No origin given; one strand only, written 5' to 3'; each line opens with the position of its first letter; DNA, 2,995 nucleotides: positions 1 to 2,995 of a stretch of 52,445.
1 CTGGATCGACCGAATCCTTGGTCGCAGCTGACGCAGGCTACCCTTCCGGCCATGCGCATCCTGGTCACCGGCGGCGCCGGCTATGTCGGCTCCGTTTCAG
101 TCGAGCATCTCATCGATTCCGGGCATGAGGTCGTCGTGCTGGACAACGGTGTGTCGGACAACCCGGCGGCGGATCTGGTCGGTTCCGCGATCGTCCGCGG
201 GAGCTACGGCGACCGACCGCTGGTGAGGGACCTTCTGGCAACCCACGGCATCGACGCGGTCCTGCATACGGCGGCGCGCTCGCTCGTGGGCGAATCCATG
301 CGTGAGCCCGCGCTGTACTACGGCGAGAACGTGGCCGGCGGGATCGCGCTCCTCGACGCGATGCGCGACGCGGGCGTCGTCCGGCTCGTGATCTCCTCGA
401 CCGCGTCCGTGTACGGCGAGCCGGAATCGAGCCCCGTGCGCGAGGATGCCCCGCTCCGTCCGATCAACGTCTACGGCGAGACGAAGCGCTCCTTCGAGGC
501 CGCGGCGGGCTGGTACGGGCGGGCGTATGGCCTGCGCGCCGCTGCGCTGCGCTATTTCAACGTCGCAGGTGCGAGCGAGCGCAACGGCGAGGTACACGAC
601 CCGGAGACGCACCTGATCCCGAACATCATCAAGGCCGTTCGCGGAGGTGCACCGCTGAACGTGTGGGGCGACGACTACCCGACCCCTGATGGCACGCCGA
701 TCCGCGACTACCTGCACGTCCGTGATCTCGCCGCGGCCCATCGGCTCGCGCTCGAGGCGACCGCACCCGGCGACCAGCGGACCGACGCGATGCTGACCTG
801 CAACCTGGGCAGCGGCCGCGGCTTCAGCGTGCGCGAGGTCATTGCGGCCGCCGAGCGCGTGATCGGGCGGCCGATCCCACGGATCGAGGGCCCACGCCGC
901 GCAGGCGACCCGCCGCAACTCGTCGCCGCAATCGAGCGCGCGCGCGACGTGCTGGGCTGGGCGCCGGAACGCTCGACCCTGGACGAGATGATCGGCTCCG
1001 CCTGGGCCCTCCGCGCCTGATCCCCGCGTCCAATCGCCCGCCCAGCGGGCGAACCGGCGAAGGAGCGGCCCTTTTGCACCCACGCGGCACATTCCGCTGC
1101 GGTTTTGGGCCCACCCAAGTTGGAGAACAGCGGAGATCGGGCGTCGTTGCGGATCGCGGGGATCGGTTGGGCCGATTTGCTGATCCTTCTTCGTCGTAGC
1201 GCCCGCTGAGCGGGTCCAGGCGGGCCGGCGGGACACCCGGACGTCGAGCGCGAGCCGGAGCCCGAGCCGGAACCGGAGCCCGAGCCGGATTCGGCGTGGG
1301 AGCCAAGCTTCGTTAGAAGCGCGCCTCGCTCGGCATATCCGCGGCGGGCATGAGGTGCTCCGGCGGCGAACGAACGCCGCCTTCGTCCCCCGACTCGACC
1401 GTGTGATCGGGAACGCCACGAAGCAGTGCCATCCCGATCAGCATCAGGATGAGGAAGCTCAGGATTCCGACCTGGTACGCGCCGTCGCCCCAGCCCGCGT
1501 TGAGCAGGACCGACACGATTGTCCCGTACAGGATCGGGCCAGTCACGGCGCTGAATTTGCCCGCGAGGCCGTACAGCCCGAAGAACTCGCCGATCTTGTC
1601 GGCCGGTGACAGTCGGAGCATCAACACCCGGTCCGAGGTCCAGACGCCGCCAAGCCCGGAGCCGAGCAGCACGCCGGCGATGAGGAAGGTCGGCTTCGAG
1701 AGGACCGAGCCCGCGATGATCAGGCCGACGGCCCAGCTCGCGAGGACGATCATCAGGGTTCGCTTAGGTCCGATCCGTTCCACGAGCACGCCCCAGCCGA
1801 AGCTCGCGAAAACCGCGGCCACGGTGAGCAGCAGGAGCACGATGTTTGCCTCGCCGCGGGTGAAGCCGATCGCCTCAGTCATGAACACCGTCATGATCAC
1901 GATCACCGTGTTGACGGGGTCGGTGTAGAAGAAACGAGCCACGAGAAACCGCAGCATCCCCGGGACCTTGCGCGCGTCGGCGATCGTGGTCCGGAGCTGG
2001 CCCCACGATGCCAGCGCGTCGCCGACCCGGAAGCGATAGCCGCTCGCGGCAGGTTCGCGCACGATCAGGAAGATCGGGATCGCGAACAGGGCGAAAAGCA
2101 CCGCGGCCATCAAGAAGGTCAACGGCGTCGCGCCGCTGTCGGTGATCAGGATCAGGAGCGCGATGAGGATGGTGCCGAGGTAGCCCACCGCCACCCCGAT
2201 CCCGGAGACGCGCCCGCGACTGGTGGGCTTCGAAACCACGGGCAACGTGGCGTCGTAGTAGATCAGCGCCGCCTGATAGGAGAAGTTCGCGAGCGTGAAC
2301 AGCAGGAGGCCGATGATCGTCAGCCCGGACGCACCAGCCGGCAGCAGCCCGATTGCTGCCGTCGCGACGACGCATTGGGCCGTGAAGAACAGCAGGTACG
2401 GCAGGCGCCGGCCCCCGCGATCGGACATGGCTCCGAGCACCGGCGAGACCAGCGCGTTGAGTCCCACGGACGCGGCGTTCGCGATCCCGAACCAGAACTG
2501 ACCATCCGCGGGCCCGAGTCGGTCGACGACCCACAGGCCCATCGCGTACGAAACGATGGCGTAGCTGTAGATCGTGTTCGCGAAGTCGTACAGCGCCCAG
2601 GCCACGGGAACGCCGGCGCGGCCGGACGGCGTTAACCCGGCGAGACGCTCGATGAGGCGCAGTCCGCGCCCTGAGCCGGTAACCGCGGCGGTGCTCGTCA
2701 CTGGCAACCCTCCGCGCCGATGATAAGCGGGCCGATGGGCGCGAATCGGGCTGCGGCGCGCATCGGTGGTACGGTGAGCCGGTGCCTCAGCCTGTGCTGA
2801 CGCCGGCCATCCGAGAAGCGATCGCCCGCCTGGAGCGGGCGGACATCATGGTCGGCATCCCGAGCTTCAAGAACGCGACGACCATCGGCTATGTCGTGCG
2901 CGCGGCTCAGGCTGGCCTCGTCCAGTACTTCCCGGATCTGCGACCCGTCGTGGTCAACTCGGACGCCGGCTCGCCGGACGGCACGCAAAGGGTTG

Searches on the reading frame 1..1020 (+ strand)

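Call 72: search_protein_families(library=pfam, proteins=[window:1-1020:+], max_evalue=0.001)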
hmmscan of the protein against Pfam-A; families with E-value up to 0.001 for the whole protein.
window:1-1020:+ (339 aa): 7 families
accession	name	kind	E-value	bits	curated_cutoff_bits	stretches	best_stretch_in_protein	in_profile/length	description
PF01370.27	Epimerase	-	1.6e-58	198.4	20.9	1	20-258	1-232/240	NAD dependent epimerase/dehydratase family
PF16363.11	GDP_Man_Dehyd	-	1.5e-45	156.5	27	1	21-330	1-328/332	GDP-mannose 4,6 dehydratase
PF01073.25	3Beta_HSD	-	5.2e-12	45.8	22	1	21-166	1-154/280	3-beta hydroxysteroid dehydrogenase/isomerase family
PF04321.23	RmlD_sub_bind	-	7.7e-12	45.3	27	1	18-169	1-136/287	RmlD substrate binding domain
PF02719.21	Polysacc_synt_2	-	1.4e-08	34.8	20.2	1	20-192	1-175/293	Polysaccharide biosynthesis protein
PF13460.12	NAD_binding_10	-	1.2e-07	32.2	27.2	1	24-151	1-116/184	NAD(P)H-binding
PF05368.20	NmrA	-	1.9e-06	28.1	27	1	19-135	4-108/298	NmrA-like family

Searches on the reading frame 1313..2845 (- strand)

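Call 72: search_protein_families(library=pfam, proteins=[window:1313-2845:-], max_evalue=0.001)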
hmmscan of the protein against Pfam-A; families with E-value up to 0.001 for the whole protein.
window:1313-2845:- (510 aa): 2 families
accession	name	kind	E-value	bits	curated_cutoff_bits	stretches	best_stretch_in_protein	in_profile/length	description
PF11700.14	ATG22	-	8.7e-27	94.4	24.1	1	122-477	76-471/482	Vacuole effluxer Atg22 like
PF07690.21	MFS_1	-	9.4e-24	84.4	33.4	3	303-486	4-184/347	Major Facilitator Superfamily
